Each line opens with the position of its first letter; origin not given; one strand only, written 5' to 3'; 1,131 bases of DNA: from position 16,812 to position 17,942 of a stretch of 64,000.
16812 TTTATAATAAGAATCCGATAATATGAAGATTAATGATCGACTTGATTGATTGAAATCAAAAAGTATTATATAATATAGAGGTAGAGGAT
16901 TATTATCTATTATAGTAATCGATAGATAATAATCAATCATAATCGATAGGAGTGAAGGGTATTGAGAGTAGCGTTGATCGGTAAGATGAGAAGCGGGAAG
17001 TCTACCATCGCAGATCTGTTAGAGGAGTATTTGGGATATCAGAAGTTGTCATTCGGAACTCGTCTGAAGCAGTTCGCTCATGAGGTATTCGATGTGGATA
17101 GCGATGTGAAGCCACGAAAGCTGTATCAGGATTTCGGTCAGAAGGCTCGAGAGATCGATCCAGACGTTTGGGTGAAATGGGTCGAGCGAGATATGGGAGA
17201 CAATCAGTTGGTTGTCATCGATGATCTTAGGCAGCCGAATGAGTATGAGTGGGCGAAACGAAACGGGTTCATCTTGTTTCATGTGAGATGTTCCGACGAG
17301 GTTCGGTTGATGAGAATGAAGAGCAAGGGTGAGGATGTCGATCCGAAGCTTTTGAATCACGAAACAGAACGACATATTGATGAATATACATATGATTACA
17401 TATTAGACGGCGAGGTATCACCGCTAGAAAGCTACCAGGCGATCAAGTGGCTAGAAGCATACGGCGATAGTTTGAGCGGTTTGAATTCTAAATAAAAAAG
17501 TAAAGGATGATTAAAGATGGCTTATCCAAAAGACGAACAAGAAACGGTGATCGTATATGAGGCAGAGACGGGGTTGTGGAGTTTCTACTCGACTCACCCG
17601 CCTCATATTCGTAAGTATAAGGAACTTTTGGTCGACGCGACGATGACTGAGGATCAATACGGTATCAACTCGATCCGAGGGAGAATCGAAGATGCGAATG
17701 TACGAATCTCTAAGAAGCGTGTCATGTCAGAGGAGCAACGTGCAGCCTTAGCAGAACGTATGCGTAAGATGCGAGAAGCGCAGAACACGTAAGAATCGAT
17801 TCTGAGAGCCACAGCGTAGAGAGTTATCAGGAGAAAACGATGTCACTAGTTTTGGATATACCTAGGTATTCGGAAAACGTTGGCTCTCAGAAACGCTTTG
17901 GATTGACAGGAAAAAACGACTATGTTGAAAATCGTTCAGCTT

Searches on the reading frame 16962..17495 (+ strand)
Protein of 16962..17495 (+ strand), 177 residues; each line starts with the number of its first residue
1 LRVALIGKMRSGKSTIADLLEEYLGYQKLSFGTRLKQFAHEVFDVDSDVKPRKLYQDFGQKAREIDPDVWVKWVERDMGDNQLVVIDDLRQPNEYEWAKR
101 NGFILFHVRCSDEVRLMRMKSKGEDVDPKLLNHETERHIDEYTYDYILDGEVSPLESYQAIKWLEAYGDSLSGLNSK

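Call 8: search_protein_families(library=pfam, proteins=[window:16962-17495:+], max_evalue=0.01)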
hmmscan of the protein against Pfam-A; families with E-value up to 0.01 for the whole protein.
window:16962-17495:+ (177 aa): 4 families
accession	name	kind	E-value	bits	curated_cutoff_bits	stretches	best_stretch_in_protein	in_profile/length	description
PF13238.12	AAA_18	-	1.1e-16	61.9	29.4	1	3-127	1-117/128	AAA domain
PF21448.3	DNMK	-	7.4e-09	36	27.1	1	48-113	127-199/232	Deoxynucleotide monophosphate kinase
PF04275.20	P-mevalo_kinase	-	3.1e-06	27.6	33.8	1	7-100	3-110/114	Phosphomevalonate kinase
PF13207.12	AAA_17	-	0.0065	17.2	27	0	11-46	6-38/136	AAA domain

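Call 11: search_protein_families(library=phrogs, proteins=[window:16962-17495:+], max_evalue=0.001)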
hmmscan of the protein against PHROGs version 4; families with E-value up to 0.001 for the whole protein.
window:16962-17495:+ (177 aa): 2 families
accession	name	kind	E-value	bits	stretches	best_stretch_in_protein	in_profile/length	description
phrog_139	-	other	4.8e-40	139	1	3-155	86-249/342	deoxynucleoside monophosphate kinase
phrog_1815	-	other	8.8e-05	23.8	1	3-127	6-138/197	guanylate kinase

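Call 50: find_homologous_proteins(query=window:16962-17495:+, max_evalue=1e-20)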
Query window:16962-17495:+ (177 aa): 195 proteins with E <= 1e-20 among 556 candidates; the best 120 are listed.
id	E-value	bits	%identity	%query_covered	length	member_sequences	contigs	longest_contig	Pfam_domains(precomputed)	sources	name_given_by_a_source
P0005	1.2e-98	346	86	98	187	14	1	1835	PF04275.21,PF21448.4,PF13238.13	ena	-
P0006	1.2e-96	340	86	98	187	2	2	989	PF21448.4,PF13238.13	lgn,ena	-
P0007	2.2e-91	323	84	98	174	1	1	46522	PF21448.4,PF13238.13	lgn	-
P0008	6.7e-88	311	81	98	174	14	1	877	PF21448.4,PF13238.13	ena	-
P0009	1.2e-87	310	80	98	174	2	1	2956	PF21448.4,PF13238.13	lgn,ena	-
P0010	4.3e-58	214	63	91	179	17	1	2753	PF21448.4,PF13238.13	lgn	-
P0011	3.2e-57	211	60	92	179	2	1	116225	PF21448.4,PF13238.13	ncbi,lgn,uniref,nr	ncbi:AAA family ATPase [Exiguobacterium sp. s133]|uniref:AAA family ATPase n=1 Tax=Exiguobacterium s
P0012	1.2e-54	203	58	92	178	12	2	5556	PF21448.4,PF13238.13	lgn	-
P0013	1.2e-54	203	58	91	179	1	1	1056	PF21448.4,PF13238.13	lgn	-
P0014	2.2e-39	153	49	82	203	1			PF21448.4,PF13238.13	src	-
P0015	2.2e-39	153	46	90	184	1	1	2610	PF21448.4,PF13238.13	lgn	-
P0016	1.7e-38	150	44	96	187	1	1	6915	PF21448.4,PF13238.13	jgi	-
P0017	2.0e-38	150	48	91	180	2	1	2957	PF21448.4,PF13238.13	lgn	-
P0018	3.6e-38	149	49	88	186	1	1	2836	PF21448.4,PF13238.13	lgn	-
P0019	4.0e-38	149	47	91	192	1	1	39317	PF21448.4,PF13238.13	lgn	-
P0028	2.6e-36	143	46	91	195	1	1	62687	PF21448.4,PF13238.13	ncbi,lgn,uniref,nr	ncbi:AAA family ATPase [Exiguobacterium sp. s22]|uniref:AAA family ATPase n=1 Tax=Exiguobacterium sp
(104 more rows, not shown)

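Call 51: find_encoding_contigs(protein=P0007, flank=5000, max_places=2)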
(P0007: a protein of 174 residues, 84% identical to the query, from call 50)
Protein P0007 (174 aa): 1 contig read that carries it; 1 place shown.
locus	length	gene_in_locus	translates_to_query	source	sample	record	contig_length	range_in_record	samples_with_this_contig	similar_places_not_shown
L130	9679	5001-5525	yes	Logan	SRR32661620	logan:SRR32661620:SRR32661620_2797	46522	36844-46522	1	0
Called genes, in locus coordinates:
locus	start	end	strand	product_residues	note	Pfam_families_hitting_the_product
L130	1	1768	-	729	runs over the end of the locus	PF23139:OB_YrrC (weak), PF14490:HHH_RecD2, PF05970:PIF1 (weak), PF13245:AAA_19, PF13604:AAA_30, PF01443:Viral_helicase1 (faint), PF18335:SH3_13, PF13538:UvrD_C_2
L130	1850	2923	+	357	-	PF02899:Phage_int_SAM_1, PF13495:Phage_int_SAM_4 (faint), PF00589:Phage_integrase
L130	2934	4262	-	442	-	-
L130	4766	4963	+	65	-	-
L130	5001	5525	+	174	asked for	PF13238:AAA_18, PF21448:DNMK (weak)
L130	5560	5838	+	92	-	-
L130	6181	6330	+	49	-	-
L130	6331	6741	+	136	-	-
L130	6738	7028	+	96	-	-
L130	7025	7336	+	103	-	-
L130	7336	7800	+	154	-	-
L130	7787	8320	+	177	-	-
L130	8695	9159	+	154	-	-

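Call 52: find_encoding_contigs(protein=P0011, flank=5000, max_places=2)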
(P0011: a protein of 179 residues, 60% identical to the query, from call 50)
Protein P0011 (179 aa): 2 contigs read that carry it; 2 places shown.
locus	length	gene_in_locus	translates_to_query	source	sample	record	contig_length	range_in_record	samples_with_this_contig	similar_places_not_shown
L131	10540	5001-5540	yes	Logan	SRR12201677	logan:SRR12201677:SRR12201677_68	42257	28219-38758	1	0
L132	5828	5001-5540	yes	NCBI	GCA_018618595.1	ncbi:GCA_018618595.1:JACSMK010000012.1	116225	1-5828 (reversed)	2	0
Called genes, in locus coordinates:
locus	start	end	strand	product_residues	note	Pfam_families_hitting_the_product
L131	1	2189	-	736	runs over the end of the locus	PF14520:HHH_5 (faint), PF14490:HHH_RecD2, PF05970:PIF1 (weak), PF13245:AAA_19, PF13604:AAA_30, PF01443:Viral_helicase1 (faint), PF18335:SH3_13, PF13538:UvrD_C_2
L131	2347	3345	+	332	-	PF02899:Phage_int_SAM_1 (weak), PF00589:Phage_integrase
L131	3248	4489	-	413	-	-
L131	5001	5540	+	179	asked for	PF13238:AAA_18, PF21448:DNMK (weak)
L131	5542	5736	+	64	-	-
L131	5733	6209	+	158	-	-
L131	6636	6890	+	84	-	-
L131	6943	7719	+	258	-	PF02498:Bro-N, PF03374:ANT (weak)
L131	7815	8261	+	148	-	-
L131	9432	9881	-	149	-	-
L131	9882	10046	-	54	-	-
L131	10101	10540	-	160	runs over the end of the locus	-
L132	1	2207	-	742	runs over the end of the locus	PF14520:HHH_5 (faint), PF14490:HHH_RecD2, PF05970:PIF1 (weak), PF13245:AAA_19, PF13604:AAA_30, PF01443:Viral_helicase1 (faint), PF18335:SH3_13, PF13538:UvrD_C_2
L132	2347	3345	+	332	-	PF02899:Phage_int_SAM_1 (weak), PF00589:Phage_integrase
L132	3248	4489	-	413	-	-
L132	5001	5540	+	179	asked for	PF13238:AAA_18, PF21448:DNMK (weak)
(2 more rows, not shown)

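Call 53: find_encoding_contigs(protein=P0012, flank=5000, max_places=2)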
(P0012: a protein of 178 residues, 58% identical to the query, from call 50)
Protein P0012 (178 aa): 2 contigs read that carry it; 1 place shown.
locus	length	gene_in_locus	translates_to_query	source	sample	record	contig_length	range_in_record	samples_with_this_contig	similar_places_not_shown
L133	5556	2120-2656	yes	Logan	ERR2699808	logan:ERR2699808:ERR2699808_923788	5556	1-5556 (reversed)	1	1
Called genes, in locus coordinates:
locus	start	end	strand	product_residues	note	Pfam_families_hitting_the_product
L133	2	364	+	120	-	?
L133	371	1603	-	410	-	-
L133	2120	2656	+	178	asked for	PF13238:AAA_18, PF21448:DNMK (faint)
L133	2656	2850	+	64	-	-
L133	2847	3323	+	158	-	-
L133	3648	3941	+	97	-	-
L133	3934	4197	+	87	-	-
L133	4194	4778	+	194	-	-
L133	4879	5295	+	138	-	-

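Call 64: find_encoding_contigs(protein=P0010, flank=4000, max_places=2)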
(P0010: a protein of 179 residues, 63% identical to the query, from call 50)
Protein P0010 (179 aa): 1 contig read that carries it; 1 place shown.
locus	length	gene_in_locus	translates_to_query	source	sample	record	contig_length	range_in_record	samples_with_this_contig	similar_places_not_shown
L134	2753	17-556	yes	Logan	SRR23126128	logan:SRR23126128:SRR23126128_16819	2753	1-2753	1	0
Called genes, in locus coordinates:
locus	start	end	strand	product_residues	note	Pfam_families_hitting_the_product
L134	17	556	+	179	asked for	PF21448:DNMK (faint), PF13238:AAA_18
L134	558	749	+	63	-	-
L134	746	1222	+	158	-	-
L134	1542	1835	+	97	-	-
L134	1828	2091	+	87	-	-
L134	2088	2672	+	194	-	PF13346:ABC2_membrane_5 (weak)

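Call 65: find_encoding_contigs(protein=P0009, flank=4000, max_places=2)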
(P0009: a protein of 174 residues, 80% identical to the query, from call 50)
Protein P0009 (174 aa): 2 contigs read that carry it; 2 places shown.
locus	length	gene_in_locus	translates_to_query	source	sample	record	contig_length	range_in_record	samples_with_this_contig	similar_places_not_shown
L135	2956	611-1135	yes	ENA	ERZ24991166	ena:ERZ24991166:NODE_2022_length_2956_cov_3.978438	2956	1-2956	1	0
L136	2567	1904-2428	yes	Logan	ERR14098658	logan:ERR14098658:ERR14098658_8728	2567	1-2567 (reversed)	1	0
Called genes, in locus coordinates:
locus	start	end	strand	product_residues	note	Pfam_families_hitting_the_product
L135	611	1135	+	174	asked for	PF13238:AAA_18, PF21448:DNMK (weak)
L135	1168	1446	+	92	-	-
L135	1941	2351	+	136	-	-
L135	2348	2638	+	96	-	-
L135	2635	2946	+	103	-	-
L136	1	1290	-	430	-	?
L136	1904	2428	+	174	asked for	PF13238:AAA_18, PF21448:DNMK (weak)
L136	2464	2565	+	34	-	?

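Call 97: find_encoding_contigs(protein=P0028, flank=5000, max_places=1)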
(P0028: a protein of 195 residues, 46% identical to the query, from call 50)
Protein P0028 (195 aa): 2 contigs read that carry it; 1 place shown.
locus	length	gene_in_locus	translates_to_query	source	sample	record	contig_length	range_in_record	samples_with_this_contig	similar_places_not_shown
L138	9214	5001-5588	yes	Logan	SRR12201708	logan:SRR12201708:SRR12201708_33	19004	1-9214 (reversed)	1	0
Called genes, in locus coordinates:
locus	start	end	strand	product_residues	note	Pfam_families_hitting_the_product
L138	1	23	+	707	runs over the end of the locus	PF01612:DNA_pol_A_exo1, PF22619:DNA_polI_exo1 (weak), PF00476:DNA_pol_A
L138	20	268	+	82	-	-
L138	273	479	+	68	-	-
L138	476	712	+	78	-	PF00462:Glutaredoxin (faint)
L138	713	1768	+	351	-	-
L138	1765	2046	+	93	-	-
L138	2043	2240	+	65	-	-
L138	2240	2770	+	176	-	PF02075:RuvC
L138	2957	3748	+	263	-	-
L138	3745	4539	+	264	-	PF00303:Thymidylat_synt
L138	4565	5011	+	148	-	-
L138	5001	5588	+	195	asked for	PF13238:AAA_18, PF21448:DNMK (faint)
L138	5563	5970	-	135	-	-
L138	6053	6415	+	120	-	PF04545:Sigma70_r4, PF08281:Sigma70_r4_2 (weak)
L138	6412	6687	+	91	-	-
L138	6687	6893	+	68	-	-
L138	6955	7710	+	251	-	PF01555:N6_N4_Mtase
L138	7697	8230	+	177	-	-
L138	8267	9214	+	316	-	?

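Call 98: find_encoding_contigs(protein=P0005, flank=3000, max_places=2)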
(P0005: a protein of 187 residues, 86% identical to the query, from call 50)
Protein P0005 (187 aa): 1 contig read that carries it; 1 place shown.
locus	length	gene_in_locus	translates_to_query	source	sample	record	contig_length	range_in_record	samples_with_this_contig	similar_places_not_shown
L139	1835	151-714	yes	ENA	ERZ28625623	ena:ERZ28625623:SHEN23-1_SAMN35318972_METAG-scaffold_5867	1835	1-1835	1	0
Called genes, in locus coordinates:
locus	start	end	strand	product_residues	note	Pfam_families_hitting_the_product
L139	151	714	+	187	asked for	PF04275:P-mevalo_kinase (faint), PF13238:AAA_18, PF21448:DNMK (faint)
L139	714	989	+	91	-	-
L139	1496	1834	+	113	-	?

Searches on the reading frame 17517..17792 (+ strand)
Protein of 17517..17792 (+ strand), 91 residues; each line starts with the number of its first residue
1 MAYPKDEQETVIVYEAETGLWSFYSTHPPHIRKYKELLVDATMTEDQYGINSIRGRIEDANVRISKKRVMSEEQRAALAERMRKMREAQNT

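Call 8: search_protein_families(library=pfam, proteins=[window:17517-17792:+], max_evalue=0.01)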
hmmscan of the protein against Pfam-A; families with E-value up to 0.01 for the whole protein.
window:17517-17792:+ (91 aa): 0 families

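Call 11: search_protein_families(library=phrogs, proteins=[window:17517-17792:+], max_evalue=0.001)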
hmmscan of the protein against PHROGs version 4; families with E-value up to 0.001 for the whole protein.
window:17517-17792:+ (91 aa): 1 family
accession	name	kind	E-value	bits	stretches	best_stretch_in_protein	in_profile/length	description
phrog_1709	-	unknown function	1.6e-21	77.5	1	1-87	7-95/96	-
